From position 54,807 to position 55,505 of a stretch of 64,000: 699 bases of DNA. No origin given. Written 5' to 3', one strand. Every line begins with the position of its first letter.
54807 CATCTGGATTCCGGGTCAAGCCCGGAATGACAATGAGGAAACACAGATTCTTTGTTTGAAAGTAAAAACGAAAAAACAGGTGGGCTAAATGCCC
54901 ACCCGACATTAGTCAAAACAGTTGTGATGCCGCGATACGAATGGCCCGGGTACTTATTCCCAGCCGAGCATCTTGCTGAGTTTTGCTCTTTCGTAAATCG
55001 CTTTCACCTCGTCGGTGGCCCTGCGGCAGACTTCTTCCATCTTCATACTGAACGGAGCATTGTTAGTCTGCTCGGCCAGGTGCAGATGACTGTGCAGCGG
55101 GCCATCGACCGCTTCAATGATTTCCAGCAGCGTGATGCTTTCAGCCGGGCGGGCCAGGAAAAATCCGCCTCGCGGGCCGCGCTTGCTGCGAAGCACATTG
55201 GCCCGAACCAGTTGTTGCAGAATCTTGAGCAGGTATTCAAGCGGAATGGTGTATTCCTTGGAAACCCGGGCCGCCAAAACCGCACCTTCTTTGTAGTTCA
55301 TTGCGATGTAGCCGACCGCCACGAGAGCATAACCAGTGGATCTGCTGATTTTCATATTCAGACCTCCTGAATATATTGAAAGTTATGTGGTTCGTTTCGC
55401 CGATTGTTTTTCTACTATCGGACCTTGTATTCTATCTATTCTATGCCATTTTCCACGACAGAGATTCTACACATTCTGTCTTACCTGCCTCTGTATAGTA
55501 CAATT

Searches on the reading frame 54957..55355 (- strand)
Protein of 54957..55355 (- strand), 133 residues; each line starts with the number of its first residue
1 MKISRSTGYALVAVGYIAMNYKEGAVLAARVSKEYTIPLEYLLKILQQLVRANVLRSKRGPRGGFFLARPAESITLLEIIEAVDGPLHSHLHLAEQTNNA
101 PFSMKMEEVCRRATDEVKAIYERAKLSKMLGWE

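Call 95: search_protein_families(library=pfam, proteins=[window:54957-55355:-], max_evalue=0.001)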
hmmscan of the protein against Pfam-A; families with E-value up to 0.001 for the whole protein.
window:54957-55355:- (133 aa): 1 family
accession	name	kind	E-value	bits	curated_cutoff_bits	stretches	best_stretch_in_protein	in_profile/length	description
PF02082.26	Rrf2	-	2.4e-26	92.9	30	1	3-123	1-123/132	Iron-dependent Transcriptional regulator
